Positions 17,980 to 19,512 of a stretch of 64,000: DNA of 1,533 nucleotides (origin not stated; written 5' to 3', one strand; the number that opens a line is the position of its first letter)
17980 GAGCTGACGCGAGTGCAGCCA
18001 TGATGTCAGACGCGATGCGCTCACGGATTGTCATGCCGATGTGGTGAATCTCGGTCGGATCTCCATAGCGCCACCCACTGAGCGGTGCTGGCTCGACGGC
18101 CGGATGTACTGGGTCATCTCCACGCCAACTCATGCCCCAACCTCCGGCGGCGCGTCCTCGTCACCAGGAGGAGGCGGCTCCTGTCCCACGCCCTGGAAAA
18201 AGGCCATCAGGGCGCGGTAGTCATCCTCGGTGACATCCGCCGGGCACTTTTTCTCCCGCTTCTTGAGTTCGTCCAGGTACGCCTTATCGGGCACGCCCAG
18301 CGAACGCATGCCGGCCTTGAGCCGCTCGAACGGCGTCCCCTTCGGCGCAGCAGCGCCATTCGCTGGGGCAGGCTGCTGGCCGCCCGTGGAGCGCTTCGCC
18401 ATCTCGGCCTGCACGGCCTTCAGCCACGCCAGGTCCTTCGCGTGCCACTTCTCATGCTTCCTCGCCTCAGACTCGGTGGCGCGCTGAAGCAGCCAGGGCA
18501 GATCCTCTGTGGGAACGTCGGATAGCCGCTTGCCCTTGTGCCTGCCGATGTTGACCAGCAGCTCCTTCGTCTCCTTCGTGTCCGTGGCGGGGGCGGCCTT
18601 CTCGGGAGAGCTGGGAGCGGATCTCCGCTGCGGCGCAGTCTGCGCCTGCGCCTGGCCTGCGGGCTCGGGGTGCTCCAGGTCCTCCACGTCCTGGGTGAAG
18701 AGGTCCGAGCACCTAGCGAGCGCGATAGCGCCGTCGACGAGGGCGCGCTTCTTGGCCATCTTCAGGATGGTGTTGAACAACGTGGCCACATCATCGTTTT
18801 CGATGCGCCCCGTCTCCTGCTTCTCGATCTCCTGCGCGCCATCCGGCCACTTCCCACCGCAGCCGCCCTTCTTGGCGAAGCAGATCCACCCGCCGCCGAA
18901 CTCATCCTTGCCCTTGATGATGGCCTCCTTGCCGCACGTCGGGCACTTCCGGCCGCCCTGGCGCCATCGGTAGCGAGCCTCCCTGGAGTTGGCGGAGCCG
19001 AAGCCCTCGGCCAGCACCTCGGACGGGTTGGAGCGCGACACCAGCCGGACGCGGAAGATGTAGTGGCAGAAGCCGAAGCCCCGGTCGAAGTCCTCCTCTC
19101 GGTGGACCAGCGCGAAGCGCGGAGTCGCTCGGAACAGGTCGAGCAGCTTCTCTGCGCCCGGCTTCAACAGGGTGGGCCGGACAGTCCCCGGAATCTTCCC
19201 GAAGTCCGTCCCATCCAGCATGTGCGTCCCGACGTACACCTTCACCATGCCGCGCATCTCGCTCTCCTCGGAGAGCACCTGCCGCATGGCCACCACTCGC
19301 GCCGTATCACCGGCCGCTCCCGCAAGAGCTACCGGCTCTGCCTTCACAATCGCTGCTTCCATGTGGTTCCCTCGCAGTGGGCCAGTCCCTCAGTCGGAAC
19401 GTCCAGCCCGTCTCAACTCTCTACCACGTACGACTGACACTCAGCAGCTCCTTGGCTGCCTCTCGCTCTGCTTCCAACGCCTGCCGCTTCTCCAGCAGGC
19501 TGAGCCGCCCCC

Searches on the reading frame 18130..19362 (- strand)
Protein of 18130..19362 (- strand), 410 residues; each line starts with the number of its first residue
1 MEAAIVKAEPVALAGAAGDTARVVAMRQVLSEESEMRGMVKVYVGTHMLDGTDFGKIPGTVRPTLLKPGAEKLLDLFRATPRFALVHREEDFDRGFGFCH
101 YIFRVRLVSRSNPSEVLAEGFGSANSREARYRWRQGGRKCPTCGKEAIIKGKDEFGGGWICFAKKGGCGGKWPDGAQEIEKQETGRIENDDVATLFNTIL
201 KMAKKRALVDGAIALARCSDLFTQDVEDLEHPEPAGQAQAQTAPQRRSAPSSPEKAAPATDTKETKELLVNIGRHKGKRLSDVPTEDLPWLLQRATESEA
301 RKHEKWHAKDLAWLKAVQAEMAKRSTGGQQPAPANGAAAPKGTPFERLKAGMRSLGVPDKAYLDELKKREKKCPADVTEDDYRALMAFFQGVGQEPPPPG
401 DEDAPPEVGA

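Call 48: search_protein_families(library=pfam, proteins=[window:18130-19362:-], max_evalue=0.001)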
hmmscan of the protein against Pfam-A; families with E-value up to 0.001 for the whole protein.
window:18130-19362:- (410 aa): 0 families

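Call 49: search_protein_families(library=phrogs, proteins=[window:18130-19362:-], max_evalue=0.001)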
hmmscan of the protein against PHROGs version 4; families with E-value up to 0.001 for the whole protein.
window:18130-19362:- (410 aa): 1 family
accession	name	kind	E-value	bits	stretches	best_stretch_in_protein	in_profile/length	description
phrog_10048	-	unknown function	3.2e-41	142.4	1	43-317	38-237/273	-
